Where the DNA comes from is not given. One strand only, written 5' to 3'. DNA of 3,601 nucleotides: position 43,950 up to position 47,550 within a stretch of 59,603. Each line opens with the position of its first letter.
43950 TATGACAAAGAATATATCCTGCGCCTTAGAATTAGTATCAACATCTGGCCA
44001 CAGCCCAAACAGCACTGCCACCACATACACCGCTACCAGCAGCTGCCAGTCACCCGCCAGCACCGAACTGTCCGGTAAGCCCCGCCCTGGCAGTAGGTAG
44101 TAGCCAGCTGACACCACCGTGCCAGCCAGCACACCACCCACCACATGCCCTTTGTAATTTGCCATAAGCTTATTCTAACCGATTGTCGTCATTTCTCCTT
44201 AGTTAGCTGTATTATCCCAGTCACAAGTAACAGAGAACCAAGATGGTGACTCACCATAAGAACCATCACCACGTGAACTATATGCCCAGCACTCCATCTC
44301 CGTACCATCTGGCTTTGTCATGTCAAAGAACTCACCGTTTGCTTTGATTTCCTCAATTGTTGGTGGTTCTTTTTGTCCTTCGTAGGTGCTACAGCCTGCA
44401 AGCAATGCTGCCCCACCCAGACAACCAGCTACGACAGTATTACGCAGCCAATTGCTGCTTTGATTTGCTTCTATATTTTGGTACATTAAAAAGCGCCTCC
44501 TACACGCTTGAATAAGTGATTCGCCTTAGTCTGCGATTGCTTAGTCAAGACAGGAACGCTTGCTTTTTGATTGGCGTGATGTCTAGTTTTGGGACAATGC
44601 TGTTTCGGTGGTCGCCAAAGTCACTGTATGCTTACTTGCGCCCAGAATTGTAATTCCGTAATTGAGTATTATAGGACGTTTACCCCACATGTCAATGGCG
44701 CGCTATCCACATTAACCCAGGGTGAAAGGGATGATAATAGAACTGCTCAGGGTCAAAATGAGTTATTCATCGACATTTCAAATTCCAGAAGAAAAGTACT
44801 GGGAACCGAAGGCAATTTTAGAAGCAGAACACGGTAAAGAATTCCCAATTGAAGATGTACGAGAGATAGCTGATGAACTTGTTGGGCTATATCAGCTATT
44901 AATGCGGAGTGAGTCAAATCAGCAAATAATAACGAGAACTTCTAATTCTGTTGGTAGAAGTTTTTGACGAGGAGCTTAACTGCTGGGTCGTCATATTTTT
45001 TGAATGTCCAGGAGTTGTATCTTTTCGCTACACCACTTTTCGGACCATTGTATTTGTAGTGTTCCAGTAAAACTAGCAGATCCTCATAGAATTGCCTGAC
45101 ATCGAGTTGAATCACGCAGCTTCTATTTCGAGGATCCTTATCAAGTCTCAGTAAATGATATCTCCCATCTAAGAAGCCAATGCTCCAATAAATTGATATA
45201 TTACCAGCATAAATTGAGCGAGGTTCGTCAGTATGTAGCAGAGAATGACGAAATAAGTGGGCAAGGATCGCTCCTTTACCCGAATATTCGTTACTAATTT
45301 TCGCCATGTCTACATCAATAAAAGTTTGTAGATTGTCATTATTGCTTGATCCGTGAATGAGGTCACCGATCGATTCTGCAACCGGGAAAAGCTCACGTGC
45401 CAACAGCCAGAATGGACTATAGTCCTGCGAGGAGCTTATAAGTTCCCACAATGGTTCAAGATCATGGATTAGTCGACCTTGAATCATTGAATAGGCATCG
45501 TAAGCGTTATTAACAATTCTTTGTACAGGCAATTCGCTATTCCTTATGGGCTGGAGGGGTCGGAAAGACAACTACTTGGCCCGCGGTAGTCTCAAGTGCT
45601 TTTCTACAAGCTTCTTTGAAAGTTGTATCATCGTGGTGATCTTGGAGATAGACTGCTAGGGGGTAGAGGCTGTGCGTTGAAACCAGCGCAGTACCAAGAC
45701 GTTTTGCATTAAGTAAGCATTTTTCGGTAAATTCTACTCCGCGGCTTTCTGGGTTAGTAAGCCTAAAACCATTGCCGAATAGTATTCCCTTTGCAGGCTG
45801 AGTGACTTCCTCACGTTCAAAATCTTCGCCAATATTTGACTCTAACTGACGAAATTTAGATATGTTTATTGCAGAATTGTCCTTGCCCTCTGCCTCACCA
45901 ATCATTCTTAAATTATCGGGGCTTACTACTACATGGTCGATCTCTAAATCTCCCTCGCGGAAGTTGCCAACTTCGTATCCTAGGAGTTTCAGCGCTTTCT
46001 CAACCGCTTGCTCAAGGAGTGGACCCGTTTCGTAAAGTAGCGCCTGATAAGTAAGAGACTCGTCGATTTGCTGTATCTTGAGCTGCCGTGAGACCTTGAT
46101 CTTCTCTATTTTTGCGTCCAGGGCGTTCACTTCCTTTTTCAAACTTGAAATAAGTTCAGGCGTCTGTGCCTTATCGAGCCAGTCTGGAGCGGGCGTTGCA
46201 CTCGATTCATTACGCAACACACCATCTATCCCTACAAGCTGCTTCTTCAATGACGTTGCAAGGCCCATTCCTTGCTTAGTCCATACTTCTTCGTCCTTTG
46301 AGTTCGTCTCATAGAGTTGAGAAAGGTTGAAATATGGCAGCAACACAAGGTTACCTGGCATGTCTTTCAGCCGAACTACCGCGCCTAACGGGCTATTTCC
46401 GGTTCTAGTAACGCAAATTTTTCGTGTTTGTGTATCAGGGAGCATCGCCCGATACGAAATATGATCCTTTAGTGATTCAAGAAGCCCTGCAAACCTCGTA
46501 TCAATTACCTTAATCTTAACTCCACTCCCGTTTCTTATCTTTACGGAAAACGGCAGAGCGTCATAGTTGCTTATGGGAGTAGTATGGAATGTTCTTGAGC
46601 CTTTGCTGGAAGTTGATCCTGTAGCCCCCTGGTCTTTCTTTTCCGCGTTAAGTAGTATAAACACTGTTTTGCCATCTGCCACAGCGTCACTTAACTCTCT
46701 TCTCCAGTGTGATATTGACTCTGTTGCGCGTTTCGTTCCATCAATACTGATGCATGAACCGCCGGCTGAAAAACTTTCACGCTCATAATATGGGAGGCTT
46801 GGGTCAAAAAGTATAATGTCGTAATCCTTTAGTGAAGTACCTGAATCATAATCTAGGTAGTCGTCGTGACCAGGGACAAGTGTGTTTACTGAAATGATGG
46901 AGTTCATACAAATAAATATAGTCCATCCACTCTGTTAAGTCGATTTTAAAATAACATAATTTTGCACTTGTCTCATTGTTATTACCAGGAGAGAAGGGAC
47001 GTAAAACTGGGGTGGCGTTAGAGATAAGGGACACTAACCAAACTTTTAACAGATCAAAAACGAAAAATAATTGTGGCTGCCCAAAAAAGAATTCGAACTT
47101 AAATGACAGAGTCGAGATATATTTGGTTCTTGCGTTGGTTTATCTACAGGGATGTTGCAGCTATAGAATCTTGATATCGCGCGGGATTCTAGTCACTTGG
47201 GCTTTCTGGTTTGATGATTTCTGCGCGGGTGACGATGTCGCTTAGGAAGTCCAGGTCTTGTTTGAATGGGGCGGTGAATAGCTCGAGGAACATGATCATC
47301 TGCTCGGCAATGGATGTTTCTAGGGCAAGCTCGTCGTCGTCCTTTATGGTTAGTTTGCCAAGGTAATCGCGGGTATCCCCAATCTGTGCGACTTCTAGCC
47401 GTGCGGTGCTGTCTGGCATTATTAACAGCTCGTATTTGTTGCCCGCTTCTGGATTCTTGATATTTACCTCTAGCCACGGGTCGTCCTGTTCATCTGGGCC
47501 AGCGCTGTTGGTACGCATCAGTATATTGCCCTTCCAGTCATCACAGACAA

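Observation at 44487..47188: Lower-GC islet with an overlapping two-gene cassette built around a PD-(D/E)xK-like nuclease: candidate undescribed defence/conflict system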

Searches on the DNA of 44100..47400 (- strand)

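Call 34: search_rna_families(source=window, start=44100, end=47400, threshold=evalue, max_evalue=1)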
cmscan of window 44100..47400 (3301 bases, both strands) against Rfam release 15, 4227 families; matches with E-value up to 1: 0.
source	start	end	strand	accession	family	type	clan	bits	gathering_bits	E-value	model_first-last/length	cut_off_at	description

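Call 80: search_dna_similar(query=L100:7947-9287:+, collection=ecoli_genomes, mode=distant, max_rows=12)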
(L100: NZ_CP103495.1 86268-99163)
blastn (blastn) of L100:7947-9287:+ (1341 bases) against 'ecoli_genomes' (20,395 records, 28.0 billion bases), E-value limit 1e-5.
No match.

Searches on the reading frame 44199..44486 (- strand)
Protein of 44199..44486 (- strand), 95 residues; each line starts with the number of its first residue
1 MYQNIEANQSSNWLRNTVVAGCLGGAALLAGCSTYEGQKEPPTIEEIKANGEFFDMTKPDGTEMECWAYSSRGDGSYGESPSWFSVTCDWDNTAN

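Call 4: search_protein_families(library=pfam, proteins=[window:44199-44486:-], max_evalue=0.1)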
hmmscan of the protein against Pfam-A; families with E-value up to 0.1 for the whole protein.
window:44199-44486:- (95 aa): 0 families

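Call 9: search_protein_families(library=phrogs, proteins=[window:44199-44486:-], max_evalue=1)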
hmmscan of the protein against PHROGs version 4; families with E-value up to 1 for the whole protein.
window:44199-44486:- (95 aa): 1 family
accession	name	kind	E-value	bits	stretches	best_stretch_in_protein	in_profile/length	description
phrog_3641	-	unknown function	0.0011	20.3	1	17-93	9-68/69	-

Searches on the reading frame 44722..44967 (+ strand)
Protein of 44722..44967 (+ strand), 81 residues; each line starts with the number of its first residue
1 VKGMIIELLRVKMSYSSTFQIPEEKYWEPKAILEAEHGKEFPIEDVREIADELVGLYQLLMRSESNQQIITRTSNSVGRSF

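Call 4: search_protein_families(library=pfam, proteins=[window:44722-44967:+], max_evalue=0.1)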
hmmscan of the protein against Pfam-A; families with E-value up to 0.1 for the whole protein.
window:44722-44967:+ (81 aa): 0 families

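Call 5: search_protein_families(library=padloc, proteins=[window:44722-44967:+], max_evalue=1)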
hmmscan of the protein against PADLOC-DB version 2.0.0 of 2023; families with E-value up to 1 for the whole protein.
window:44722-44967:+ (81 aa): 0 families

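Call 6: search_protein_families(library=ncbifam, proteins=[window:44722-44967:+], max_evalue=1)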
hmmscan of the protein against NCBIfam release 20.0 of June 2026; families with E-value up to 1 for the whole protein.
window:44722-44967:+ (81 aa): 0 families

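Call 9: search_protein_families(library=phrogs, proteins=[window:44722-44967:+], max_evalue=1)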
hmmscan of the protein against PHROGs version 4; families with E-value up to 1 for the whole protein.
window:44722-44967:+ (81 aa): 0 families

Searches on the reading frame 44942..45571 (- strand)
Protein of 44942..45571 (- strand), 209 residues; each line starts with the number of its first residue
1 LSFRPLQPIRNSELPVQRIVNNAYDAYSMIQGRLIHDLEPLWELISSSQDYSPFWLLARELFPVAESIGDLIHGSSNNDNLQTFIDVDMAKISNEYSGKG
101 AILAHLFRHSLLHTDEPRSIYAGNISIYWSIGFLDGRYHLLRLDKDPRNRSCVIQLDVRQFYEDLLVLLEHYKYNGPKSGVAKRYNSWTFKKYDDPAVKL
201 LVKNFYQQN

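Call 4: search_protein_families(library=pfam, proteins=[window:44942-45571:-], max_evalue=0.1)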
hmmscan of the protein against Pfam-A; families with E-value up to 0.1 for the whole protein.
window:44942-45571:- (209 aa): 1 family
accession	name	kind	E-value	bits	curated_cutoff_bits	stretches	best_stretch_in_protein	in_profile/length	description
PF20225.4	DUF6584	-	0.096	13.2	27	0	127-187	46-107/171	Family of unknown function (DUF6584)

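Call 5: search_protein_families(library=padloc, proteins=[window:44942-45571:-], max_evalue=1)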
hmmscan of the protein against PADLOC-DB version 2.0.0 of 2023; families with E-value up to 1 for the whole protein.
window:44942-45571:- (209 aa): 0 families

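Call 6: search_protein_families(library=ncbifam, proteins=[window:44942-45571:-], max_evalue=1)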
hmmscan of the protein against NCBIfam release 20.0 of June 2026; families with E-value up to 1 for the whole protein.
window:44942-45571:- (209 aa): 1 family
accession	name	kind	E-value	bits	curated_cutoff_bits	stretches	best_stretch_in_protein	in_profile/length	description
NF000477.1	NshR_TsnR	equivalog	0.04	13.3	425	1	11-51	10-50/266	NshR/TsnR family 23S rRNA methyltransferase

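Call 9: search_protein_families(library=phrogs, proteins=[window:44942-45571:-], max_evalue=1)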
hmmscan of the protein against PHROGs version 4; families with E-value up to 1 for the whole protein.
window:44942-45571:- (209 aa): 3 families
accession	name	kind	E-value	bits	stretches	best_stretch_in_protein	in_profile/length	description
phrog_18177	-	unknown function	0.0033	18.6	1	155-177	9-31/79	-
phrog_21575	-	unknown function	0.039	14.8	1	76-122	11-57/117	-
phrog_895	-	unknown function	0.37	11.3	1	171-182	3-14/70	-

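Call 10: find_homologous_proteins(query=window:44942-45571:-)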
Query window:44942-45571:- (209 aa): 24 proteins with E <= 0.001 among 108 candidates.
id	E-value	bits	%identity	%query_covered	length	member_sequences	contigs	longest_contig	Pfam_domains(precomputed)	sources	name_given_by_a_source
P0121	6.4e-119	413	100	87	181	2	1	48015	-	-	-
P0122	3.6e-71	257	60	93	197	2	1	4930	-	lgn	-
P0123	3.2e-70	254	59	93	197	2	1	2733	-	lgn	-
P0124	5.3e-70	253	58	94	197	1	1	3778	-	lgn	-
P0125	2.9e-69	251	58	94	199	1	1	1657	-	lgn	-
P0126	6.4e-69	249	58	93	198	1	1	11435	-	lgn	-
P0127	1.8e-68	248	58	93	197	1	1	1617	-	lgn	-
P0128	4.2e-66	240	57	93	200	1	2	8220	-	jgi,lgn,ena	-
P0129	2.4e-64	235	55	93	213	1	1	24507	-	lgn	-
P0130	2.9e-64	234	53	92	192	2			-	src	-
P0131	2.9e-63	231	55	85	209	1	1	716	-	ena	-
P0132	3.2e-63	231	55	92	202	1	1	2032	-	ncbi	-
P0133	1.5e-62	229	53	94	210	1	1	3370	-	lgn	-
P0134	1.7e-60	222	57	85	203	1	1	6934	-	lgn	-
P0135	4.0e-60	221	58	85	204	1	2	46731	-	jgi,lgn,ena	-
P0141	6.5e-52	194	48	85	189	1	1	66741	-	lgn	-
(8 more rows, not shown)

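Call 15: find_encoding_contigs(protein=P0135, flank=6000, max_places=2)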
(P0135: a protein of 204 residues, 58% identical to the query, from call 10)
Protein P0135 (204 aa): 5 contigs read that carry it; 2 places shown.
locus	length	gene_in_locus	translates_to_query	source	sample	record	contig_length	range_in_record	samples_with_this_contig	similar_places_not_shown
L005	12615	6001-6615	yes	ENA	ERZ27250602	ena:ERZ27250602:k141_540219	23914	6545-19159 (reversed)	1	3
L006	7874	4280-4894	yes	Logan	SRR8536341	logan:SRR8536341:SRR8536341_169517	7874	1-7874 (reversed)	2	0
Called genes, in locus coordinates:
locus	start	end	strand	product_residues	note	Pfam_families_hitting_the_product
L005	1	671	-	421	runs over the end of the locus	PF01225:Mur_ligase, PF08245:Mur_ligase_M (weak), PF02875:Mur_ligase_C (weak)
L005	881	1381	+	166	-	-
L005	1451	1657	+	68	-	-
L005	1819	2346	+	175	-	-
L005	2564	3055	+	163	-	-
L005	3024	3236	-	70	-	PF13560:HTH_31, PF12844:HTH_19, PF01381:HTH_3, PF13443:HTH_26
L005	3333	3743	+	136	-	-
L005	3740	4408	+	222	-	-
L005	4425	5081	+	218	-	-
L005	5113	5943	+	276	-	PF01580:FtsK_SpoIIIE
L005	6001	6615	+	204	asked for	-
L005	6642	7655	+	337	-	-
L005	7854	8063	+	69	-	-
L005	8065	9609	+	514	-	PF00239:Resolvase, PF07508:Recombinase (weak)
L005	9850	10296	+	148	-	PF04977:DivIC (weak)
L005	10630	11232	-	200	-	-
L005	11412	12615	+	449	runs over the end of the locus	PF00089:Trypsin (faint)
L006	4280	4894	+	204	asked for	-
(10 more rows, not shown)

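Call 16: find_encoding_contigs(protein=P0141, flank=6000, max_places=2)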
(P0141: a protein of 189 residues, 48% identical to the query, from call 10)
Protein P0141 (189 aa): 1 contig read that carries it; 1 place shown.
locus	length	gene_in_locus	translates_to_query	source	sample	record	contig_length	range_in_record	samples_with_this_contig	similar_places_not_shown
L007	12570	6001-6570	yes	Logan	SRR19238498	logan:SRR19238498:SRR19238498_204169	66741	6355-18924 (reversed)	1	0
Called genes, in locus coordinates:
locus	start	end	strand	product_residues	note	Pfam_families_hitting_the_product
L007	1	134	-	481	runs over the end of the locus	PF00133:tRNA-synt_1 (weak), PF01921:tRNA-synt_1f (faint), PF09334:tRNA-synt_1g, PF00133:tRNA-synt_1, PF01406:tRNA-synt_1e (weak)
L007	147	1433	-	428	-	PF01204:Trehalase, PF22422:MGH1-like_GH, PF01204:Trehalase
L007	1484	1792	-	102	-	PF00076:RRM_1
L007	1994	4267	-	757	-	-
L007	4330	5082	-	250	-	PF25969:NUDT9_N, PF00293:NUDIX (weak)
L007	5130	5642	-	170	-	PF08241:Methyltransf_11, PF13649:Methyltransf_25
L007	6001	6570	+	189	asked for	-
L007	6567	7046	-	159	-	-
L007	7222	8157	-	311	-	-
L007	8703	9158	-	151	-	PF01047:MarR (weak), PF12802:MarR_2, PF13412:HTH_24, PF13601:HTH_34 (faint)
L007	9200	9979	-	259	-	PF00398:RrnaAD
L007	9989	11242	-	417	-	PF03990:DUF348, PF07501:G5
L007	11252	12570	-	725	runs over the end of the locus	PF00580:UvrD-helicase, PF13086:AAA_11 (faint), PF13245:AAA_19, PF13604:AAA_30 (faint), PF01443:Viral_helicase1 (faint), PF13361:UvrD_C, PF13538:UvrD_C_2, PF21196:PcrA_UvrD_tudor (weak)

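Call 17: find_encoding_contigs(protein=P0129, flank=6000, max_places=2)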
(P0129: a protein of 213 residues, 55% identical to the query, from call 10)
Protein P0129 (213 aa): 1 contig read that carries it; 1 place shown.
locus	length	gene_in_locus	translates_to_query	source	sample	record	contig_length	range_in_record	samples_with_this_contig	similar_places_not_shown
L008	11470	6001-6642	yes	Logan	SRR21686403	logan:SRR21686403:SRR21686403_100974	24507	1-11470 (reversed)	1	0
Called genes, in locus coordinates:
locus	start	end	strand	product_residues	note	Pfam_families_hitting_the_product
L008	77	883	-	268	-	PF01061:ABC2_membrane, PF12698:ABC2_membrane_3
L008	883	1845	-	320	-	PF00005:ABC_tran, PF13304:AAA_21, PF13732:DrrA1-3_C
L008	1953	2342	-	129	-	-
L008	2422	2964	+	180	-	PF08002:DUF1697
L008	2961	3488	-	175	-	PF16571:FBP_C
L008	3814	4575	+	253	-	PF02588:YitT_membrane, PF10035:DUF2179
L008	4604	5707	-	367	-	-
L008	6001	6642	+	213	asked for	-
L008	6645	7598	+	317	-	-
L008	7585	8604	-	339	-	-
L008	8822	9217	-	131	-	PF08818:DUF1801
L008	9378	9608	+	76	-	-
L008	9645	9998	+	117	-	-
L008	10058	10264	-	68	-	-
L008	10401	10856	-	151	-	-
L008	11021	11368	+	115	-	-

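Call 52: predict_structure(alignment_id=A2)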
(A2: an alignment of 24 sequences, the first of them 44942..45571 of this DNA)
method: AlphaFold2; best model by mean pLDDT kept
length: 209 residues; sequences in the alignment: 24
mean_pLDDT: 84.4   pTM: 0.78
mean pLDDT of the five models: 84.4, 84.2, 82.9, 83.0, 82.6
residues with pLDDT >= 90: 100; 70-90: 79; 50-70: 30; < 50: 0
segments of 3 or more residues with pLDDT < 50: none
pLDDT, mean of each block of 10 residues (from residue 1): 55 69 96 88 71 73 92 88 96 94 85 64 88 81 91 90 95 95 87 87 88
secondary structure, 60 per line:
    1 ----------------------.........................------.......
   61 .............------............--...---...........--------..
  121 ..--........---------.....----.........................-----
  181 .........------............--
elements in order: H23-47 H54-73 H80-91 H100-110 E119-122 E125-132 E142-146 E151-157 H158-175 H181-189 H196-207

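Call 58: fold_search(model_id=the predicted structure, library=pdb)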
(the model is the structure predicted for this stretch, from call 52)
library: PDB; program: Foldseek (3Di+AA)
matches with E <= 10: 55; with E <= 0.001: 0
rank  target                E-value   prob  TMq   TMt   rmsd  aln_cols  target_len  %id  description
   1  7y9t_A                3.2e-01  0.08  0.16  0.11  16.5       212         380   11  Structure of the auxin exporter PIN1 in Arabidopsis thaliana in the apo state (released 2022-09-07)
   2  4b2t_d                6.2e-01  0.12  0.18  0.13  16.1       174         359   11  The crystal structures of the eukaryotic chaperonin CCT reveal its functional partitioning (released 2013-03-20)
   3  4b2t_e                1.0e+00  0.05  0.13  0.09  15.1       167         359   10  The crystal structures of the eukaryotic chaperonin CCT reveal its functional partitioning (released 2013-03-20)
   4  4b2t_h                1.6e+00  0.05  0.16  0.12  15.8       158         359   14  The crystal structures of the eukaryotic chaperonin CCT reveal its functional partitioning (released 2013-03-20)
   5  9iv9_A                2.6e+00  0.03  0.14  0.04  20.5       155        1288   17  Cryo-EM structure of a truncated Nipah Virus L Protein bound by Phosphoprotein Tetramer (released 2025-05-21)
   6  5dfm_B                3.2e+00  0.04  0.10  0.05  13.6        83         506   11  Structure of Tetrahymena telomerase p19 fused to MBP (released 2015-10-28)
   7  4b2t_b                3.4e+00  0.02  0.16  0.12  15.9       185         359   12  The crystal structures of the eukaryotic chaperonin CCT reveal its functional partitioning (released 2013-03-20)
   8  4bla_C                3.6e+00  0.08  0.12  0.04   7.4        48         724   19  Crystal structure of full-length human Suppressor of fused (SUFU) mutant lacking a regulatory subdomain (crystal form  (released 2013-11-27)
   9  4kmd_A                3.8e+00  0.05  0.12  0.07  10.7        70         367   17  Crystal structure of Sufud60-Gli1p (released 2013-11-20)
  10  5lts_B                3.8e+00  0.02  0.13  0.13  17.2       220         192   10  Crystal structure of Lymphocytic choriomeningitis mammarenavirus endonuclease Mutant D118A (released 2017-09-13)
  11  6dv1_A                4.0e+00  0.02  0.15  0.16  18.9       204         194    9  Crystal structure of the alpha-E-catenin actin-binding domain (released 2018-12-19)
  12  4b2t_g                4.2e+00  0.01  0.13  0.09  14.9       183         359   12  The crystal structures of the eukaryotic chaperonin CCT reveal its functional partitioning (released 2013-03-20)
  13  2y5n_A                4.7e+00  0.03  0.17  0.11  15.6       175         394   12  Structure of the mixed-function P450 MycG in complex with mycinamicin V in P21 space group (released 2012-02-01)
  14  8iyj_V4               4.7e+00  0.01  0.11  0.09  27.1       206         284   12  Cryo-EM structure of the 48-nm repeat doublet microtubule from mouse sperm (released 2023-07-05)
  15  4bl9_C                5.0e+00  0.06  0.13  0.05   7.4        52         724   21  Crystal structure of full-length human Suppressor of fused (SUFU) mutant lacking a regulatory subdomain (crystal form  (released 2013-11-27)
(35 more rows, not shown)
